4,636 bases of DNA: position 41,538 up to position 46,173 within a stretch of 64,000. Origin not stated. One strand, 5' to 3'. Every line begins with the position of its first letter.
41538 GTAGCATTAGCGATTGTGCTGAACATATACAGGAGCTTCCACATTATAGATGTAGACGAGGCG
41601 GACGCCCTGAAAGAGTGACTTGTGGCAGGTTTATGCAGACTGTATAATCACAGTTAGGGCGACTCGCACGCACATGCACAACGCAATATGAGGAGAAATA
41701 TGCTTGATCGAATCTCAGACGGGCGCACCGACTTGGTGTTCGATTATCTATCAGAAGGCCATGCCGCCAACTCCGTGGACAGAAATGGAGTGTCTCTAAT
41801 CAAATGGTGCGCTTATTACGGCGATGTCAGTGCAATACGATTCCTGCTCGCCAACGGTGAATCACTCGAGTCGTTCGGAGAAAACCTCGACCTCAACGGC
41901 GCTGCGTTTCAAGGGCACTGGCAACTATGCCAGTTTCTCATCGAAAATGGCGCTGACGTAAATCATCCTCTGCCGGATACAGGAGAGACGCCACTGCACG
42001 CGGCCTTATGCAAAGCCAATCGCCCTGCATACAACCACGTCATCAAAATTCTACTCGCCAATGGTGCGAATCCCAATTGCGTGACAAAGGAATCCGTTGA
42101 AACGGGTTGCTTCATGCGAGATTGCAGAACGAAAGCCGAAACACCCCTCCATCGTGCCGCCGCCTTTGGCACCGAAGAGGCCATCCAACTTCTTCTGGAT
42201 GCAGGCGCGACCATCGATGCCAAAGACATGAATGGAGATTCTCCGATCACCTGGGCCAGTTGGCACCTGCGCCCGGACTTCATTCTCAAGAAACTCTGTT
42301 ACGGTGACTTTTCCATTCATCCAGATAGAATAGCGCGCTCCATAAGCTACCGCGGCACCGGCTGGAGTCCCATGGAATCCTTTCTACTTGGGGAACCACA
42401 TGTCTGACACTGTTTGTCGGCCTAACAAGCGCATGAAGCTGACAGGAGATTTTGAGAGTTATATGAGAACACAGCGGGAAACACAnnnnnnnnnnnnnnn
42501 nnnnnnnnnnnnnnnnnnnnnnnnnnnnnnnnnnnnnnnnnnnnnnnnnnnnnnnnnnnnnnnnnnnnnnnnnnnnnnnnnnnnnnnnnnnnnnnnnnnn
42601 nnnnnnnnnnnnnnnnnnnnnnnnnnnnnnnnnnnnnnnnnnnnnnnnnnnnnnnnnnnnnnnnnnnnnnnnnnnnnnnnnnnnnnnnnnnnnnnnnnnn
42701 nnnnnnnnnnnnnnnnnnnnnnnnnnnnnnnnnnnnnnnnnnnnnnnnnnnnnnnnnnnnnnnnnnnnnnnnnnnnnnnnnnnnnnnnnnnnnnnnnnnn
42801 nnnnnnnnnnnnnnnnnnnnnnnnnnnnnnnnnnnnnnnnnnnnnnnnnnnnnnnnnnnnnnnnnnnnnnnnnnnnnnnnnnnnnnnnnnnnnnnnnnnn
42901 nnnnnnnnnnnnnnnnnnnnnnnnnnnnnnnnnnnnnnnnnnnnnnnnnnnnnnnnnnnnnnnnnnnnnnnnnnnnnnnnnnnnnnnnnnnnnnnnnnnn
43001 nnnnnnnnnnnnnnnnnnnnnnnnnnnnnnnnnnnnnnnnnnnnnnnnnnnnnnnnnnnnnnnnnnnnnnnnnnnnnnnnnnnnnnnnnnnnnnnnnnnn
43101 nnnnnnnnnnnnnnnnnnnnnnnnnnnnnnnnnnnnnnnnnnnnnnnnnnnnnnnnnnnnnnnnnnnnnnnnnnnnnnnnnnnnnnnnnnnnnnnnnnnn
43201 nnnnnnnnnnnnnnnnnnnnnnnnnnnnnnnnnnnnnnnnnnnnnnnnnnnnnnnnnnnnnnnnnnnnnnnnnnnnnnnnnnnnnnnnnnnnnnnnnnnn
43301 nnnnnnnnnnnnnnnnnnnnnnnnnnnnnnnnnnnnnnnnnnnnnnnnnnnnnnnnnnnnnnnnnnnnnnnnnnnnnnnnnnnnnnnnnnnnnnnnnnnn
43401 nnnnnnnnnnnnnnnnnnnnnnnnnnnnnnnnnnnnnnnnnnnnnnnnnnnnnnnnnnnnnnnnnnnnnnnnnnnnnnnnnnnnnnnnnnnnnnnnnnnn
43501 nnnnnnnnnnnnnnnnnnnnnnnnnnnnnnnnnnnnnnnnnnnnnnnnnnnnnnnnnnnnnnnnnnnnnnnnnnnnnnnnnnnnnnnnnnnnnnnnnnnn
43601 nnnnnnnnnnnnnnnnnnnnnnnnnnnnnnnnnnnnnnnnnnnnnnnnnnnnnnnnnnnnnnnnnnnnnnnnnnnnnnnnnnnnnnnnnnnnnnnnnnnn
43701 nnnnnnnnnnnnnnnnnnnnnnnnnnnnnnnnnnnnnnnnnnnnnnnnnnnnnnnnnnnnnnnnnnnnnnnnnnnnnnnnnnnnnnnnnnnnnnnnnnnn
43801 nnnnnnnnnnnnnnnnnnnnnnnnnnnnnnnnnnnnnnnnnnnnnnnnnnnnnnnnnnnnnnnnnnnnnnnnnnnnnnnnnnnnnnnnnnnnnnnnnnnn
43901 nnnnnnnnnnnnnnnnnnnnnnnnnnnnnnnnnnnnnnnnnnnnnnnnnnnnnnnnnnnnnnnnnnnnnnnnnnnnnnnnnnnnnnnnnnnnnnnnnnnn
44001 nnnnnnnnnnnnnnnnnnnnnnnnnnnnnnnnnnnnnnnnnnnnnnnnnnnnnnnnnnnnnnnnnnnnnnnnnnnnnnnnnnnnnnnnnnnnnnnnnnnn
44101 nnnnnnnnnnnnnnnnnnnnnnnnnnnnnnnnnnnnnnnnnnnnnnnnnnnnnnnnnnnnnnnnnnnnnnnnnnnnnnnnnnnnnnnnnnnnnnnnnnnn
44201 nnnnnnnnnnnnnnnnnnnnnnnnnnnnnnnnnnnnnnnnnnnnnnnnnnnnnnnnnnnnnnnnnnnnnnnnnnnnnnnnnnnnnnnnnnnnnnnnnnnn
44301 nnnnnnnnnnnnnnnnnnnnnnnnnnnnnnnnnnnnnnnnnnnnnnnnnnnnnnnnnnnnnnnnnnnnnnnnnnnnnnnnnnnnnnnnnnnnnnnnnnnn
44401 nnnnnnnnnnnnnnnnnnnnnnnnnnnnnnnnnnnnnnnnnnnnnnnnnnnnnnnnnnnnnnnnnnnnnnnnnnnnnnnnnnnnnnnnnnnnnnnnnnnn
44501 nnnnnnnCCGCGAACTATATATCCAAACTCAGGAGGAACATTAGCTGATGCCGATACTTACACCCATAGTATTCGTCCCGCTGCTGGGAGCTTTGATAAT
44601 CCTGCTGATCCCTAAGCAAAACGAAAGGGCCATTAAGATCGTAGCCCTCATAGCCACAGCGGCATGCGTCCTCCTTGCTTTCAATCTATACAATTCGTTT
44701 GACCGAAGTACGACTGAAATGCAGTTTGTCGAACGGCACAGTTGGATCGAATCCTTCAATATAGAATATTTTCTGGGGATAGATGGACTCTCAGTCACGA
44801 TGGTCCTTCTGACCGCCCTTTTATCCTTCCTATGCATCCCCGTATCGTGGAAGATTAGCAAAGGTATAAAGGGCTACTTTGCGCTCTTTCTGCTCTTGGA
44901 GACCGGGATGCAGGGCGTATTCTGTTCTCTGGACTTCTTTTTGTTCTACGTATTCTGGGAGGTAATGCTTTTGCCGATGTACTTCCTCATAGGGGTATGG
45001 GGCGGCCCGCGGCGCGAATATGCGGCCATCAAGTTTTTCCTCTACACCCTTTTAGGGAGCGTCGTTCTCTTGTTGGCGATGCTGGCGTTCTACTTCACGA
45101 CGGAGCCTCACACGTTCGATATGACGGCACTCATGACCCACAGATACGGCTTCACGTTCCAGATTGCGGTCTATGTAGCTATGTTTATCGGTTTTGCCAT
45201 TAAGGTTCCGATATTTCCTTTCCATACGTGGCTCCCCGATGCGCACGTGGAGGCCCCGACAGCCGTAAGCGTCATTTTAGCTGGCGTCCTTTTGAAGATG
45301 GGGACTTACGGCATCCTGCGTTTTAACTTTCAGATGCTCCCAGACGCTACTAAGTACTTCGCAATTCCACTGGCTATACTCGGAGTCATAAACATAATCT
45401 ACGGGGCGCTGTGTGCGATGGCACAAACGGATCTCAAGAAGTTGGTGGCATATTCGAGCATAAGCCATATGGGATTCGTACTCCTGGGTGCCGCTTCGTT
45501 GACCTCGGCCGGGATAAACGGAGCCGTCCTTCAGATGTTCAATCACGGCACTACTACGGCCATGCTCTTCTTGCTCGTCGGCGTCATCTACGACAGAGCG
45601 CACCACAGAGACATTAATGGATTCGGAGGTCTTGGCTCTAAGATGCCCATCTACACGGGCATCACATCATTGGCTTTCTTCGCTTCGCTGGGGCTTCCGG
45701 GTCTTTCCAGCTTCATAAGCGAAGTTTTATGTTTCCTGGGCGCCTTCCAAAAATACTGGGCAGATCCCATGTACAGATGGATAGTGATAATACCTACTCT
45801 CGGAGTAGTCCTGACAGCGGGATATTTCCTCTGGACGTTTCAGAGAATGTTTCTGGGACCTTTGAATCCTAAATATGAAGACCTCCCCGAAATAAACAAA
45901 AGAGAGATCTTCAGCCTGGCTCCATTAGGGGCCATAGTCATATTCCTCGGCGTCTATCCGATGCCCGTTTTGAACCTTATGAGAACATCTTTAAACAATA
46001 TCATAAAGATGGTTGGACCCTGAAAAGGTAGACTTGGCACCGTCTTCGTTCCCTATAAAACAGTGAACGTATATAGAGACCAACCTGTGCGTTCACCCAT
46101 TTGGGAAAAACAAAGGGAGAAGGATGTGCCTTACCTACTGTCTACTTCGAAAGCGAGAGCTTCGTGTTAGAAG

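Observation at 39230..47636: Complex I membrane-arm-only gene cluster (nuoA-H-J-K-L-M-N) with an ankyrin-repeat gene between nuoK and nuoL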

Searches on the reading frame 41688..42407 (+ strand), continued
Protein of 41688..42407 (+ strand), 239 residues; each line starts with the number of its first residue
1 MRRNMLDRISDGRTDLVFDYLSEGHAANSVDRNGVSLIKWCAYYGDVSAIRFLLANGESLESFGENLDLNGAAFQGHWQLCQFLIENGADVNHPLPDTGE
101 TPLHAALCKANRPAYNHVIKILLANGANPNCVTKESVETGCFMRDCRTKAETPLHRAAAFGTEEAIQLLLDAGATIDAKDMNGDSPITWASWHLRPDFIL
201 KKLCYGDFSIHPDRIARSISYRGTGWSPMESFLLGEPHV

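Call 66: search_solved_structures(query=window:41700-42407:+, max_evalue=0.00001)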
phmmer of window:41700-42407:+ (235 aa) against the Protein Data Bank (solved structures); distinct sequences matched with E-value up to 0.00001: 347 (the best 60 are shown).
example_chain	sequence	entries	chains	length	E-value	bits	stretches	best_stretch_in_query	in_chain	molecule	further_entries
4rlv_A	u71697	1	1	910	1.9e-47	164.7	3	7-132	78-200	Ankyrin-1, Ankyrin-2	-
6mol_A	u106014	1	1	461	3e-45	157.5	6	34-184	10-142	Monoextended DARPin R12 (M_R12)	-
5y4d_A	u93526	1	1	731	3.1e-41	144.4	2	7-131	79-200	Ankyrin-1,Ankyrin-2,Ankyrin-2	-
7tw3_G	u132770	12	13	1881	7.5e-41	143.1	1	19-197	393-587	Ankyrin-1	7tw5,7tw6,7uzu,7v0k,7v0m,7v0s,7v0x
5le2_A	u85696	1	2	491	9.6e-40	139.5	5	37-183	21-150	DDD_D12_15_D12_15_D12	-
5leb_A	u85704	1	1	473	4.7e-38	134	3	37-186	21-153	DDD_D12_06_D12_06_D12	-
5lec_A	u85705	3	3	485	6.9e-38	133.4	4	37-183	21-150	DDD_D12_12_D12_12_D12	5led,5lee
6ndz_B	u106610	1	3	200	5.5e-30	107.5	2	68-188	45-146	Designed repeat binding protein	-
5vkq_A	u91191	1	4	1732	7.9e-30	107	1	37-187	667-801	No mechanoreceptor potential C isoform L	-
5le7_A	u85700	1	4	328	2e-27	99.2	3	37-184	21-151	DD_D12_13_D12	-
5le4_A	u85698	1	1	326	2.7e-27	98.7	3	37-184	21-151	DD_D12_11_D12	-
5le8_A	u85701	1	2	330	3.4e-27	98.4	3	37-183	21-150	DD_D12_15_D12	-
5lel_A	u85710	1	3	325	9.7e-27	96.9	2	5-129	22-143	DD_Off7_10_3G124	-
5le6_A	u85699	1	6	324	1.1e-26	96.8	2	37-184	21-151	DD_D12_09_D12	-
5le3_A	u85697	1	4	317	1.6e-26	96.2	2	37-198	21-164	DD_D12_09_D12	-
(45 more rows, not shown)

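Call 91: find_encoding_contigs(protein=P0007, flank=10000, max_places=3)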
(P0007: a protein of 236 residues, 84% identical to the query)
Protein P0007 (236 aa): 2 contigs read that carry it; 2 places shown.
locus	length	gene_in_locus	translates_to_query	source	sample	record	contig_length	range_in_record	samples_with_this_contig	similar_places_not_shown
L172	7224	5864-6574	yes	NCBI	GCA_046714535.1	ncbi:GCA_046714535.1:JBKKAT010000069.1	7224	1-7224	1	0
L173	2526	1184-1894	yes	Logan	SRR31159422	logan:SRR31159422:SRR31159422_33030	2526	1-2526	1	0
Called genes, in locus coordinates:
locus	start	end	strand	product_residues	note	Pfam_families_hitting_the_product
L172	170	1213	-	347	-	-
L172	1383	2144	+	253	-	PF02673:BacA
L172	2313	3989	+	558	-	PF20245:DUF6600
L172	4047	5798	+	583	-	PF05922:Inhibitor_I9, PF00082:Peptidase_S8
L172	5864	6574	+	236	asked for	PF13857:Ank_5 (faint), PF00023:Ank (faint), PF13606:Ank_3 (faint), PF13637:Ank_4 (weak), PF12796:Ank_2, PF13637:Ank_4 (weak)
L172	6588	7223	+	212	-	?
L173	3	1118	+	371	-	?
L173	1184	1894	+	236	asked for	PF13857:Ank_5 (faint), PF00023:Ank (faint), PF13606:Ank_3 (faint), PF13637:Ank_4 (weak), PF12796:Ank_2, PF13637:Ank_4 (weak)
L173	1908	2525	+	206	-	?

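Call 92: search_protein_families(library=ncbifam, proteins=[L009:9413-9628:+, L009:9625-9873:+], max_evalue=0.1)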
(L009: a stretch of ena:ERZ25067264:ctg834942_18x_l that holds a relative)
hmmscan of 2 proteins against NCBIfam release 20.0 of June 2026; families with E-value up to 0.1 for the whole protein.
L009:9413-9628:+ (71 aa): 2 families
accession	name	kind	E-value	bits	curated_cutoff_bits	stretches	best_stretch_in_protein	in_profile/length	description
TIGR01025.1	uS19_arch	equivalog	0.015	15.1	139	1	8-56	9-61/135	30S ribosomal protein S19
NF003121.0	PRK04038.1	equivalog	0.049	13.4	146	1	8-55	20-71/145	30S ribosomal protein S19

L009:9625-9873:+ (82 aa): 2 families
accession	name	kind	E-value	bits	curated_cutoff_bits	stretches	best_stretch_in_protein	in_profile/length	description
TIGR02385.1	RelE_StbE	subfamily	4.6e-05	23.8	27.9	1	10-66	7-64/88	type II toxin-antitoxin system mRNA interferase toxin, RelE/StbE family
TIGR00053.1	TIGR00053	subfamily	0.0089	16.6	87.25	1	9-65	8-65/92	YafQ family addiction module toxin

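Call 99: predict_structure(alignment_id=A2)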
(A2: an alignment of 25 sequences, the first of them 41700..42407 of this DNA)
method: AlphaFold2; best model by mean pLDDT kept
length: 235 residues; sequences in the alignment: 25
mean_pLDDT: 86.6   pTM: 0.84
mean pLDDT of the five models: 86.6, 86.3, 82.3, 81.2, 76.2
residues with pLDDT >= 90: 142; 70-90: 60; 50-70: 23; < 50: 10
segments of 3 or more residues with pLDDT < 50: 219-221, 223-225
pLDDT, mean of each block of 10 residues (from residue 1): 91 96 93 94 97 94 93 95 97 92 78 95 96 65 77 89 96 92 88 88 83 64 51 58
secondary structure, 60 per line:
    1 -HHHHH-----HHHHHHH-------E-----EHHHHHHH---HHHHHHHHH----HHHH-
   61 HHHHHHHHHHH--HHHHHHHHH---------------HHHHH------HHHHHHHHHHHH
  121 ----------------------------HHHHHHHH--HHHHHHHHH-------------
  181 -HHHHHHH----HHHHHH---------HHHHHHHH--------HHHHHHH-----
elements in order: H2-6 H12-18 H33-39 H43-51 H56-59 H61-71 H74-82 H98-102 H109-120 H149-156 H159-167 H182-188 H193-198 H208-215 H224-230

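Call 101: fold_search(model_id=the predicted structure, library=pdb)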
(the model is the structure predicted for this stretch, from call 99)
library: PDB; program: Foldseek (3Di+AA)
matches with E <= 10: 1117; with E <= 0.001: 643
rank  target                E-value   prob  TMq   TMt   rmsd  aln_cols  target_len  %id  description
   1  7tbn_A                2.0e-08  1.00  0.61  0.41   3.8       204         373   28  LOV2-DARPIN fusion : D11 (released 2023-07-05)
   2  6ndz_F                2.2e-08  1.00  0.61  0.74   3.0       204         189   27  Designed repeat protein in complex with Fz8 (released 2019-05-15)
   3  6ne2_B                2.8e-08  1.00  0.63  0.75   3.3       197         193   28  Designed repeat protein in complex with Fz7 (released 2019-05-15)
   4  6ndz_B                3.2e-08  1.00  0.62  0.75   2.9       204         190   27  Designed repeat protein in complex with Fz8 (released 2019-05-15)
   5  5kba_A                3.5e-08  1.00  0.56  0.82   2.6       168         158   30  Computational Design of Self-Assembling Cyclic Protein Homooligomers (released 2017-04-12)
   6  6ne4_B                4.5e-08  1.00  0.62  0.74   3.0       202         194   28  Designed repeat protein specifically in complex with Fz7CRD (released 2019-05-15)
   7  7tcd                  4.5e-08  1.00  0.59  0.34   4.0       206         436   28  LOV2-DARPIN fusion: D13 (released 2023-07-05)
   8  4o60_A                4.7e-08  1.00  0.49  0.50   7.6       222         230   30  Structure of ankyrin repeat protein (released 2015-03-25)
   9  7ujj_G                4.9e-08  1.00  0.64  0.80   3.3       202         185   28  Stx2a and DARPin complex (released 2023-04-12)
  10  4o60_B                5.4e-08  1.00  0.47  0.48   8.7       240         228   29  Structure of ankyrin repeat protein (released 2015-03-25)
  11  7qnl                  6.2e-08  1.00  0.64  0.62   3.4       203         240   28  LOV2-DARPIN FUSION - D4_DeltaLOV (released 2023-07-05)
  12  5kba_B                6.8e-08  1.00  0.56  0.81   2.6       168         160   30  Computational Design of Self-Assembling Cyclic Protein Homooligomers (released 2017-04-12)
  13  7tbn_B                7.2e-08  1.00  0.61  0.41   3.8       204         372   28  LOV2-DARPIN fusion : D11 (released 2023-07-05)
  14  4gpm_B                8.6e-08  1.00  0.56  0.82   2.5       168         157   29  Crystal Structure of Engineered Protein. Northeast Structural Genomics Consortium Target OR264. (released 2012-09-05)
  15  6mol_A                1.5e-07  1.00  0.61  0.34   6.2       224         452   26  Monoextended DARPin M_R12 complex with EpoR (released 2019-06-05)
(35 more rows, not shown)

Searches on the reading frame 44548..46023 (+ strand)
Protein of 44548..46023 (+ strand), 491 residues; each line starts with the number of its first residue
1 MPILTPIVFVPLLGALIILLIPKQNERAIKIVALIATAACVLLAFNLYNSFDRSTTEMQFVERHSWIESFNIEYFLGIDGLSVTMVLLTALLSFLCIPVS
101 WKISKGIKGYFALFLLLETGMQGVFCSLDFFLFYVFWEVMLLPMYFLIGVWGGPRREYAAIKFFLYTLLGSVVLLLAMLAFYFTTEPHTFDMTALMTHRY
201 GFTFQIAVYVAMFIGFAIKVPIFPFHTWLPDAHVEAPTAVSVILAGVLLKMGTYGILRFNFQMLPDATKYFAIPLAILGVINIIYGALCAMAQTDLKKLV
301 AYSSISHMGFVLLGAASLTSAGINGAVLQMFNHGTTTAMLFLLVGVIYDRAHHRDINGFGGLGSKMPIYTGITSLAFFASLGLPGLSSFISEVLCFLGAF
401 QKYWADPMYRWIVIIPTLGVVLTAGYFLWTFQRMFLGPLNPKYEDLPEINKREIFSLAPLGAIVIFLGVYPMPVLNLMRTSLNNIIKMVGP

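Call 3: search_protein_families(library=pfam, proteins=[window:44548-46023:+])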
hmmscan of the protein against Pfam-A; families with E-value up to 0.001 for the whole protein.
window:44548-46023:+ (491 aa): 1 family
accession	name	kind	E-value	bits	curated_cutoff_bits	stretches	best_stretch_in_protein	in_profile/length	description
PF00361.26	Proton_antipo_M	-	4.6e-76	256.3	21.5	1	127-405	1-281/294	NADH:quinone oxidoreductase/Mrp antiporter, TM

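Call 4: search_protein_families(library=ncbifam, proteins=[window:44548-46023:+])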
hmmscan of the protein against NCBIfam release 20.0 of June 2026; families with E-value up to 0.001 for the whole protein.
window:44548-46023:+ (491 aa): 73 families (the best 25 are shown)
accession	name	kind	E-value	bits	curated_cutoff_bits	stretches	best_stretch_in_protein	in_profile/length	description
TIGR01972.1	NDH_I_M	subfamily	1.6e-190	634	263.8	1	4-488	1-485/486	NADH-quinone oxidoreductase subunit M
NF004499.0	PRK05846.1-3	equivalog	6.1e-158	526.6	585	1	2-488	5-487/502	NADH-quinone oxidoreductase subunit M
NF004501.0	PRK05846.1-5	subfamily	4.2e-149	497.4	598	1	2-489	5-487/492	NADH-quinone oxidoreductase subunit M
NF004500.0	PRK05846.1-4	equivalog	1.6e-146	489.1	550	1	1-489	4-506/525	NADH-quinone oxidoreductase subunit M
NF009212.0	PRK12561.1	subfamily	1.4e-145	486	645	1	2-486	7-496/531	NAD(P)H-quinone oxidoreductase subunit 4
NF004505.0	PRK05846.2-5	equivalog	7.6e-139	463.7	700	1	3-489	4-485/508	NADH-quinone oxidoreductase subunit M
NF002713.0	PRK02546.1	subfamily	5.8e-130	434.3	827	1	1-488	8-501/533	NAD(P)H-quinone oxidoreductase subunit 4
NF005060.0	PRK06473.1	equivalog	2.7e-126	422.2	747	1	4-483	2-479/500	NADH-quinone oxidoreductase subunit M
NF004506.0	PRK05846.2-6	equivalog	3.2e-124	415.9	789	1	1-486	4-490/493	NADH-quinone oxidoreductase subunit M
NF004498.0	PRK05846.1-1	equivalog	2.9e-117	392.6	614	1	3-487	2-498/509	NADH-quinone oxidoreductase subunit M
NF005611.0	PRK07363.1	equivalog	5.8e-113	378.1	764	1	4-488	2-484/501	NADH-quinone oxidoreductase subunit M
NF004504.0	PRK05846.2-3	equivalog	3.4e-102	343.1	785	1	2-485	10-493/499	NADH-quinone oxidoreductase subunit M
NF004502.0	PRK05846.2-1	equivalog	1.8e-97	327.2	791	1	4-487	6-495/500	NADH-quinone oxidoreductase subunit M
NF004503.0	PRK05846.2-2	subfamily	1.9e-76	258.3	720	1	12-480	10-484/490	NADH-quinone oxidoreductase subunit M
NF006419.0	PRK08668.1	equivalog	1.1e-62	212.7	617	1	4-480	4-476/613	NADH dehydrogenase subunit M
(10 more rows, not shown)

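Call 41: search_protein_families(library=pfam, proteins=[L009:9413-9628:+, L009:9625-9873:+, L008:9602-9760:+, L010:8034-9389:+, L009:15432-15734:-, L009:15992-16255:-], max_evalue=0.1)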
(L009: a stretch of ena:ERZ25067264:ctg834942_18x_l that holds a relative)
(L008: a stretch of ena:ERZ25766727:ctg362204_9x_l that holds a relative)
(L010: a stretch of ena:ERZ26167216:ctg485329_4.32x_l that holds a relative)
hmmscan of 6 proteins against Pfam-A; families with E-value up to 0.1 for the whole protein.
L009:9413-9628:+ (71 aa): 0 families

L009:9625-9873:+ (82 aa): 1 family
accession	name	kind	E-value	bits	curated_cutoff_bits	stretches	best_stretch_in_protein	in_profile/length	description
PF15738.11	YafQ_toxin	-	3.6e-05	24.4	30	1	9-66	7-64/88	Bacterial toxin of type II toxin-antitoxin system, YafQ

L008:9602-9760:+ (52 aa): 0 families

L010:8034-9389:+ (451 aa): 3 families
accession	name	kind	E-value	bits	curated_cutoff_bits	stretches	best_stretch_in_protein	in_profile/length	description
PF05598.16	DUF772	-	4.1e-17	62.4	23.1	1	53-128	1-74/74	Transposase domain (DUF772)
PF01609.27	DDE_Tnp_1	-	1.2e-12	48.5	23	1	217-396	26-200/200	Transposase DDE domain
PF13751.12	DDE_Tnp_1_6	-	6.9e-09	36.5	25.1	1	329-399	51-124/125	Transposase DDE domain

L009:15432-15734:- (100 aa): 0 families

L009:15992-16255:- (87 aa): 0 families

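Call 42: search_protein_families(library=padloc, proteins=[L009:9413-9628:+, L009:9625-9873:+], max_evalue=0.1)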
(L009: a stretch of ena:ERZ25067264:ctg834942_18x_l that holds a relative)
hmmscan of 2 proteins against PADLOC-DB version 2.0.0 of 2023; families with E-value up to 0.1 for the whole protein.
L009:9413-9628:+ (71 aa): 1 family
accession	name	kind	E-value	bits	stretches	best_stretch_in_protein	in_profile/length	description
PDLC04414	PDC-M10B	-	0.04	12.3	1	9-63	29-84/147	-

L009:9625-9873:+ (82 aa): 0 families

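Call 92: search_protein_families(library=ncbifam, proteins=[L009:9413-9628:+, L009:9625-9873:+], max_evalue=0.1)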
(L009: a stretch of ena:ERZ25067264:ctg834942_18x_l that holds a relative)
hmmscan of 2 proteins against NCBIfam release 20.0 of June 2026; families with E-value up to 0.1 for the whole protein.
L009:9413-9628:+ (71 aa): 2 families
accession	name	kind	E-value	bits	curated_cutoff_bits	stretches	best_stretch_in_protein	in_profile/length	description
TIGR01025.1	uS19_arch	equivalog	0.015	15.1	139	1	8-56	9-61/135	30S ribosomal protein S19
NF003121.0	PRK04038.1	equivalog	0.049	13.4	146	1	8-55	20-71/145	30S ribosomal protein S19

L009:9625-9873:+ (82 aa): 2 families
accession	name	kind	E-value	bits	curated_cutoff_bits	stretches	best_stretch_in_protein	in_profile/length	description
TIGR02385.1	RelE_StbE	subfamily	4.6e-05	23.8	27.9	1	10-66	7-64/88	type II toxin-antitoxin system mRNA interferase toxin, RelE/StbE family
TIGR00053.1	TIGR00053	subfamily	0.0089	16.6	87.25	1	9-65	8-65/92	YafQ family addiction module toxin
